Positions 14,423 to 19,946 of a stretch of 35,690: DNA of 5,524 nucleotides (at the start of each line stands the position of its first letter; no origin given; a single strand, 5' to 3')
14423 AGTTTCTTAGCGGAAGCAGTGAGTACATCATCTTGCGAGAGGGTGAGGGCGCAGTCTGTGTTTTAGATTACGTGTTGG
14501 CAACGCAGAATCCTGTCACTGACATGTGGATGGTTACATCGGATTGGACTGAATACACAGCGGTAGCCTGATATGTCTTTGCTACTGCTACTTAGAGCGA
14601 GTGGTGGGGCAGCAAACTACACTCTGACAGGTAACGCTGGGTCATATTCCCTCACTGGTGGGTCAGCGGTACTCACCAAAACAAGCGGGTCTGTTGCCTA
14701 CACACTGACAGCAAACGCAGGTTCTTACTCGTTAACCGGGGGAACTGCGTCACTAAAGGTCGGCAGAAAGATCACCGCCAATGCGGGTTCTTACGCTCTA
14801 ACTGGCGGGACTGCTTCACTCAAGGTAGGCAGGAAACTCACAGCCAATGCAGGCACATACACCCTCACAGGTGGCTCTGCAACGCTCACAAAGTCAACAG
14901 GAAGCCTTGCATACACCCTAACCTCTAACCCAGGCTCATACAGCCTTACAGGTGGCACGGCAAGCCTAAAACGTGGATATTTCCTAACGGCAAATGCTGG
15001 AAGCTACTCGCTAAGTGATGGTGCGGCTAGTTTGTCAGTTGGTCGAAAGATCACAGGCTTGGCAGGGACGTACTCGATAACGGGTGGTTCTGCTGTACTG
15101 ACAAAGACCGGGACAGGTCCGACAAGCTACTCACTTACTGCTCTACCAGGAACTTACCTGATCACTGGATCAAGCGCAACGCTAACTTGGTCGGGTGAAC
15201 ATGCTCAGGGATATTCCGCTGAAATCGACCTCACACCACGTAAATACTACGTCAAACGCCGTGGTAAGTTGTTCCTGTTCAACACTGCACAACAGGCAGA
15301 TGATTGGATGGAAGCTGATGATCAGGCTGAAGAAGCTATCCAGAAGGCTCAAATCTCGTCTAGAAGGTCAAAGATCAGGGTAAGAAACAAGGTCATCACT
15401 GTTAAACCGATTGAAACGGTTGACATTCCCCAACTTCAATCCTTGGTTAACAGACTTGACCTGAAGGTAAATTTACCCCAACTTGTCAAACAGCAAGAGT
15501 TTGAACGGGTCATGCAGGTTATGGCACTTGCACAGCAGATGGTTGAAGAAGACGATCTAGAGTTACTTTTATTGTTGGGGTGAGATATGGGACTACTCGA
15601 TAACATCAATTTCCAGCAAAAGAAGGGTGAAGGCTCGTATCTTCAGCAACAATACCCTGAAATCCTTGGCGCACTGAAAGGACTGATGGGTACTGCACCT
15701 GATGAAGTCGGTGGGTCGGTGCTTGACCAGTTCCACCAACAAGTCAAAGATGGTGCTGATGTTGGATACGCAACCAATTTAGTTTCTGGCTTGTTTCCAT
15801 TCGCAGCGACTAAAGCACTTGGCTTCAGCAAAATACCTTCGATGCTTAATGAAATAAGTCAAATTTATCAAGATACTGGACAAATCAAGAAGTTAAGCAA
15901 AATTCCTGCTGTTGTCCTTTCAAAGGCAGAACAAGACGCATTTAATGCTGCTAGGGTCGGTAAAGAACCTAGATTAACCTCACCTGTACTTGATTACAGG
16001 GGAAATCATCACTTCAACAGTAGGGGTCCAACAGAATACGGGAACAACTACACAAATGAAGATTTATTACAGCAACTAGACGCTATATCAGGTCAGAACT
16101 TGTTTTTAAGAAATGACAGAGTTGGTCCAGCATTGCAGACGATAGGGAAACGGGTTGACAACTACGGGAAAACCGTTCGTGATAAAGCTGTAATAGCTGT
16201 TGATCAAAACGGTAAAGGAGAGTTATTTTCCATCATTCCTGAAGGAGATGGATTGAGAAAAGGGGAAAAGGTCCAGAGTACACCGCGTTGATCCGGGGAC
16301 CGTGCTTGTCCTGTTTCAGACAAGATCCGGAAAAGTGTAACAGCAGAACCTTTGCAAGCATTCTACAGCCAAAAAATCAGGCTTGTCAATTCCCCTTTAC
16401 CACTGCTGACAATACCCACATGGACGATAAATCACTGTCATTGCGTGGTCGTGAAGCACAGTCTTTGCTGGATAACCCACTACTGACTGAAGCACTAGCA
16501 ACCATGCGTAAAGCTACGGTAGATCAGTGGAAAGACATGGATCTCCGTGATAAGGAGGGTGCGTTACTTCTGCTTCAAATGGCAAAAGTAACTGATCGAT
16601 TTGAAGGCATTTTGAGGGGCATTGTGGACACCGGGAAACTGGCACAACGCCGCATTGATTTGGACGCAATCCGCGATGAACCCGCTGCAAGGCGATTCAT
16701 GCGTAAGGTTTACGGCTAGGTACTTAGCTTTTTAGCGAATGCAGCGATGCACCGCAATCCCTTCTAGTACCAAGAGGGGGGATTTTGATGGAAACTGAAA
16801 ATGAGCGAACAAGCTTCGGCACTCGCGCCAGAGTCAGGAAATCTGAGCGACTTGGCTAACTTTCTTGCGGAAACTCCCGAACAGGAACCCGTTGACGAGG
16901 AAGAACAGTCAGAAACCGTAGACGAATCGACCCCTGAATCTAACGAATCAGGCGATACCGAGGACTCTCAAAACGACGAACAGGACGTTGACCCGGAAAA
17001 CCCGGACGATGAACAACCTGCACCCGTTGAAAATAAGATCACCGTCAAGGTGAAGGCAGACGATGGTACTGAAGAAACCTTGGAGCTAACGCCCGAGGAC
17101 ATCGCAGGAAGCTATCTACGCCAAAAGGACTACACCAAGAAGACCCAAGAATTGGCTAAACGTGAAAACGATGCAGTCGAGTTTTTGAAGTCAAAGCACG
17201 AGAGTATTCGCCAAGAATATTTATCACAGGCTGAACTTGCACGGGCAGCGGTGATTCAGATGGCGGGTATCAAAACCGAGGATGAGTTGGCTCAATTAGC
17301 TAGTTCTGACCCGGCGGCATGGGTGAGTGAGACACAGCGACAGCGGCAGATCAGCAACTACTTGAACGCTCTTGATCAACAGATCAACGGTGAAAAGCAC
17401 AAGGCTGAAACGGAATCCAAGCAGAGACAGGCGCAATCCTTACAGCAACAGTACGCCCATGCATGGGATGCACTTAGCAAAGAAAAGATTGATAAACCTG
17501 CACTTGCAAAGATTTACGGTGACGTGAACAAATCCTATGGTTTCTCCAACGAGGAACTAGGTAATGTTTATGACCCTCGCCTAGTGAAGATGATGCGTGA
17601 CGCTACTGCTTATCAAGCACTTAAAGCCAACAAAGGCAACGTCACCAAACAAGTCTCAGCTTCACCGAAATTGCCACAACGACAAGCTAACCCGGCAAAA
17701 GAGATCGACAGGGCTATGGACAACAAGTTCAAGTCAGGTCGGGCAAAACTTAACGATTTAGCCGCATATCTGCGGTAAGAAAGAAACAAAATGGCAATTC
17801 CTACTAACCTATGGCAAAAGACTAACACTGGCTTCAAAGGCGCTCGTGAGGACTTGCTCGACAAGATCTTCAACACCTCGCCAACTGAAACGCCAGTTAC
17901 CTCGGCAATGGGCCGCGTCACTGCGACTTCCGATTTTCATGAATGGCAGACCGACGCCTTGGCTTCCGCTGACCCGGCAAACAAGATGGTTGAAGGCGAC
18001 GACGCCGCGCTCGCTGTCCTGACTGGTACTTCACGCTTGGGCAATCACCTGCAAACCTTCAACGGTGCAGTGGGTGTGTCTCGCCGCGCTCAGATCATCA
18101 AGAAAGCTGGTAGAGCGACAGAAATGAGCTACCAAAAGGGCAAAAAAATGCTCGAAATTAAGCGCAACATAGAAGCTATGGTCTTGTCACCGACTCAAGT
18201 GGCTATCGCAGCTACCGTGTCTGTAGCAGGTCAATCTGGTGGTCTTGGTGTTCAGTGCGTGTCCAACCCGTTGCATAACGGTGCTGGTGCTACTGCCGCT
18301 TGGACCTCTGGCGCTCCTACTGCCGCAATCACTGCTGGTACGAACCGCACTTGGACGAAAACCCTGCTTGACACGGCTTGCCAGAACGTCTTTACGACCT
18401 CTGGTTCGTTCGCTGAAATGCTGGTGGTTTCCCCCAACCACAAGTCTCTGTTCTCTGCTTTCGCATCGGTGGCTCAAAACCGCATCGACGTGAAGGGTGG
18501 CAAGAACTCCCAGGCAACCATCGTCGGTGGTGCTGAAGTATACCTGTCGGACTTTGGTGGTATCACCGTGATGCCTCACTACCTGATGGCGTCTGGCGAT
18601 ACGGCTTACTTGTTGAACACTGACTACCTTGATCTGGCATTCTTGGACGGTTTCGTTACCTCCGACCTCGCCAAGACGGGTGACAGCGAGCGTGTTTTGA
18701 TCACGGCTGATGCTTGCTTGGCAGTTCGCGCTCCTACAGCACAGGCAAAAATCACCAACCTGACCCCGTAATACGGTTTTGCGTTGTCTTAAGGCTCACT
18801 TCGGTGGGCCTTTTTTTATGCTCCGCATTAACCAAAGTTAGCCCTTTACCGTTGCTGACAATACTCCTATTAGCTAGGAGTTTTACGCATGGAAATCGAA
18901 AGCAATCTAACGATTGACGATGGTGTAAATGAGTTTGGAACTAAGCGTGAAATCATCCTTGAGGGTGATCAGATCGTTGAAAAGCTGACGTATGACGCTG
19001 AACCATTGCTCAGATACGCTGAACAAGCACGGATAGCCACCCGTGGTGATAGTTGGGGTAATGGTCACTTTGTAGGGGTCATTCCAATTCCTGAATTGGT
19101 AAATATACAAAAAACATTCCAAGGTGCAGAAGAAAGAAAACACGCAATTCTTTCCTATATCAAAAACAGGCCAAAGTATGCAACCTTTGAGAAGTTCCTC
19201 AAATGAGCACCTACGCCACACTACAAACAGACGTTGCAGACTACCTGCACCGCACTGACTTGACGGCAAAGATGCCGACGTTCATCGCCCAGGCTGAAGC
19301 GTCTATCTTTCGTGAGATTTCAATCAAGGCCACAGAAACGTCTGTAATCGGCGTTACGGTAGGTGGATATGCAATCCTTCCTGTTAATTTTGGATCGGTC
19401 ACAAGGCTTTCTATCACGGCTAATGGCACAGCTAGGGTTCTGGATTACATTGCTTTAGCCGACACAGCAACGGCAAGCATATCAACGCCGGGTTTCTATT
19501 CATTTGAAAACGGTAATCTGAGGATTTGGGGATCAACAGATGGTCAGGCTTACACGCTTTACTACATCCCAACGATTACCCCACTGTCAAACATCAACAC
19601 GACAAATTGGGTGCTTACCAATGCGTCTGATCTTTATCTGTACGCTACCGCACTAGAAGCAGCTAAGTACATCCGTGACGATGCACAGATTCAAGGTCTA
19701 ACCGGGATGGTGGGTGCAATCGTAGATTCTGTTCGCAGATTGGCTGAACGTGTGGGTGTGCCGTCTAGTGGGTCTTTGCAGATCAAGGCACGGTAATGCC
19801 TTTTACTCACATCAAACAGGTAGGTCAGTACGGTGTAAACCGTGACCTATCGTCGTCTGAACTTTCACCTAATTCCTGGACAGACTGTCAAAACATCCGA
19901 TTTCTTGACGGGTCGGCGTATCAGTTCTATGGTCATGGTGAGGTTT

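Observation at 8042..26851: Five-copy intergenic 22-bp motif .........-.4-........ in front of every late gene block: a promoter architecture that does not fit sigma70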

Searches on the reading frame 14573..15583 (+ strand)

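Call 9: search_protein_families(library=phrogs, proteins=[window:14573-15583:+], max_evalue=0.001)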
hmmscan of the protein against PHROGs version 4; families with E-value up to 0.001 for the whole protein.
window:14573-15583:+ (336 aa): 0 families

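Call 75: search_protein_families(library=pfam, proteins=[window:14573-15583:+], max_evalue=0.01)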
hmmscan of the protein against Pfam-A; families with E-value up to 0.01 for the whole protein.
window:14573-15583:+ (336 aa): 1 family
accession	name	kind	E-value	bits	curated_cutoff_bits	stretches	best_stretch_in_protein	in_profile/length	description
PF14262.12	Cthe_2159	-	0.0052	16.5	25.8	0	45-172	139-259/262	Carbohydrate-binding domain-containing protein Cthe_2159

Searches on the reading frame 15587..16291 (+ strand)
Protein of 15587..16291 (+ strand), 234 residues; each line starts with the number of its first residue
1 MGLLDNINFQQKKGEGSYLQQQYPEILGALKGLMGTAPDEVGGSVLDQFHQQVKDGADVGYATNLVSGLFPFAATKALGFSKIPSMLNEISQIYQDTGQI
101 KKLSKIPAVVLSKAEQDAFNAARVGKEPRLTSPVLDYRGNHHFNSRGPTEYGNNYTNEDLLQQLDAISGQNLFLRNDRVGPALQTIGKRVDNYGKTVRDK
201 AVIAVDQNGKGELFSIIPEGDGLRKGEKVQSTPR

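Call 9: search_protein_families(library=phrogs, proteins=[window:15587-16291:+], max_evalue=0.001)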
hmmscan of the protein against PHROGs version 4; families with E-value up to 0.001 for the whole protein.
window:15587-16291:+ (234 aa): 1 family
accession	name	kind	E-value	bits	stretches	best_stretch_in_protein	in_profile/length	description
phrog_29528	-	unknown function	1.1e-11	45.9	1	102-223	34-157/163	-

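Call 75: search_protein_families(library=pfam, proteins=[window:15587-16291:+], max_evalue=0.01)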
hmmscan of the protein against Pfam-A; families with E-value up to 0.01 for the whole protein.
window:15587-16291:+ (234 aa): 0 families

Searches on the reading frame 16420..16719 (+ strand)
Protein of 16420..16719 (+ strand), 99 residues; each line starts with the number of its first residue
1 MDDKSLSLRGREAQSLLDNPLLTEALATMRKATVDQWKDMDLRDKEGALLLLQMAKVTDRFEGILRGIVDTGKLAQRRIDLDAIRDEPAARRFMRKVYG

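Call 9: search_protein_families(library=phrogs, proteins=[window:16420-16719:+], max_evalue=0.001)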
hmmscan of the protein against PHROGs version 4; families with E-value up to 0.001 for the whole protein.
window:16420-16719:+ (99 aa): 0 families

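Call 64: search_protein_families(library=ncbifam, proteins=[window:16420-16719:+], max_evalue=0.1)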
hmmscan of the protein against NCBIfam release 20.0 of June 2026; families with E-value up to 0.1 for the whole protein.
window:16420-16719:+ (99 aa): 0 families

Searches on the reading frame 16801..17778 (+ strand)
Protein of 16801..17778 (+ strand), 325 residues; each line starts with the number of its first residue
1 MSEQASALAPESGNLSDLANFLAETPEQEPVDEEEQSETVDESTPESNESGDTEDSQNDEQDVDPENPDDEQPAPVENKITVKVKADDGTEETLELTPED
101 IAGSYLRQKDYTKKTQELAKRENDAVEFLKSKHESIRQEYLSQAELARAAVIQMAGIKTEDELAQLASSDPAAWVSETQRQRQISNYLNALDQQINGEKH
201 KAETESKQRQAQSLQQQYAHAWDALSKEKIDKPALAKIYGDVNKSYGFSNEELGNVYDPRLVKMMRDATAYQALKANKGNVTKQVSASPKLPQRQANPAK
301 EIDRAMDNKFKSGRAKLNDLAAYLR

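Call 9: search_protein_families(library=phrogs, proteins=[window:16801-17778:+], max_evalue=0.001)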
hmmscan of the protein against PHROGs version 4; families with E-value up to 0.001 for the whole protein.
window:16801-17778:+ (325 aa): 1 family
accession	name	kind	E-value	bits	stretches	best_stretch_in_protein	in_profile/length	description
phrog_3927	-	head and packaging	4.3e-26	93.2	1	17-304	29-314/342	head scaffolding protein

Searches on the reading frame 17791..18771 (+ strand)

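Call 9: search_protein_families(library=phrogs, proteins=[window:17791-18771:+], max_evalue=0.001)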
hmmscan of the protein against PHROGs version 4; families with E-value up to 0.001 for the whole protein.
window:17791-18771:+ (326 aa): 1 family
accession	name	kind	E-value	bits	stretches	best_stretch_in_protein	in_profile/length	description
phrog_1328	-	head and packaging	3.4e-72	245.4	1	1-325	1-307/583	major head protein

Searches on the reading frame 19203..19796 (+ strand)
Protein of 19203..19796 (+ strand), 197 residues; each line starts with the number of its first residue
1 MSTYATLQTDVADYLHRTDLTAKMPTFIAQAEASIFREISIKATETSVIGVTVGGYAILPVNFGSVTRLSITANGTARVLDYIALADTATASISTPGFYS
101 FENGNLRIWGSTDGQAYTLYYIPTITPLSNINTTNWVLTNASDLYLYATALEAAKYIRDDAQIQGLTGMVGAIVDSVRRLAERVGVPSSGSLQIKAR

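Call 10: search_protein_families(library=phrogs, proteins=[window:19203-19796:+], max_evalue=0.001)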
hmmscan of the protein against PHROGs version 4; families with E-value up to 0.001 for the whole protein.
window:19203-19796:+ (197 aa): 1 family
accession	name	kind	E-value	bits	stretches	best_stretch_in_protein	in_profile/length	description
phrog_2941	-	head and packaging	1.7e-28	100.7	1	2-183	4-193/208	virion structural protein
